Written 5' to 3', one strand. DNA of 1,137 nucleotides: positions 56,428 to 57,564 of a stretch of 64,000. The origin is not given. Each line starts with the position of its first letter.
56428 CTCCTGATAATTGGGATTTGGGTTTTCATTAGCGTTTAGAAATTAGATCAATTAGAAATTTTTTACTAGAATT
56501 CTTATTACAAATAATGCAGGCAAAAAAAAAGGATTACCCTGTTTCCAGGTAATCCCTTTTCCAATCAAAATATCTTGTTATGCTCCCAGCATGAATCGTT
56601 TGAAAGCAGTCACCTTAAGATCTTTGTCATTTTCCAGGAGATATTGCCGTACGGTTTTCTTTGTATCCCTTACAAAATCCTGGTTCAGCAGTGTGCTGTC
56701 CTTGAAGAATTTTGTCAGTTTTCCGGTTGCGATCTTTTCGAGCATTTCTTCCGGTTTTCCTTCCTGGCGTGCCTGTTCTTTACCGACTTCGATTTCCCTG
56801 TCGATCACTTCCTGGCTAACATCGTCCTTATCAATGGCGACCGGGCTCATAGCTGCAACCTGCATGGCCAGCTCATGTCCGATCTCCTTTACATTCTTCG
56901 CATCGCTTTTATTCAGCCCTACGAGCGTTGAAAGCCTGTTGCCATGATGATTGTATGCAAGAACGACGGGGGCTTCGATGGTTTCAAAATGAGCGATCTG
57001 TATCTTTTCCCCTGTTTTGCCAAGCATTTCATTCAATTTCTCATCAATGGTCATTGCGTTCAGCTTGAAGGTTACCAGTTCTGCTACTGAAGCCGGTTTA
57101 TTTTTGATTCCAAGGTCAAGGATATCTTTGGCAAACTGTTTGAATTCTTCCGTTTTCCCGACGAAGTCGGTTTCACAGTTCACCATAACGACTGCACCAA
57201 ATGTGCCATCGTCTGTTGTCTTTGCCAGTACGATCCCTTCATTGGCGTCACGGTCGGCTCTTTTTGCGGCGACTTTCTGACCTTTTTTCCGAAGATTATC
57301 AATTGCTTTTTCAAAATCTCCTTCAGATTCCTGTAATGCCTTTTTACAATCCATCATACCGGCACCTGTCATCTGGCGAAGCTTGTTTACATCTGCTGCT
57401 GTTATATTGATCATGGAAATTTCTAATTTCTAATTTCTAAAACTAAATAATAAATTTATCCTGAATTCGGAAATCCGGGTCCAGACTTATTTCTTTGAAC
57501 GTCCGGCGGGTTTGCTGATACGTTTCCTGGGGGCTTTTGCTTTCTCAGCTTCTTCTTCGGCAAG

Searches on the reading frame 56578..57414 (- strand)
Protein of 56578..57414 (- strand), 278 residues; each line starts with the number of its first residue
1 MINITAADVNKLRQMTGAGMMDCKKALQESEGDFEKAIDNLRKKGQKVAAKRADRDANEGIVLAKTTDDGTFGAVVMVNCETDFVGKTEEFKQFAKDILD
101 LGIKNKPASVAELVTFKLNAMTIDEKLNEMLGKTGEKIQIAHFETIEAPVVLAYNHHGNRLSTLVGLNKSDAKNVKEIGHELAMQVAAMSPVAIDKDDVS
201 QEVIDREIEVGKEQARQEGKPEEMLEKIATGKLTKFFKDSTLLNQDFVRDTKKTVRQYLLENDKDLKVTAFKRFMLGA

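Call 50: search_protein_families(library=pfam, proteins=[window:56578-57414:-], max_evalue=0.00001)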
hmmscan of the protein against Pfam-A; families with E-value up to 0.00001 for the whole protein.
window:56578-57414:- (278 aa): 1 family
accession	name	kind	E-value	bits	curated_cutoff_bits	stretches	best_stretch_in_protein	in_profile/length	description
PF00889.24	EF_TS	-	2e-60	204.3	27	1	73-277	1-203/204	Elongation factor TS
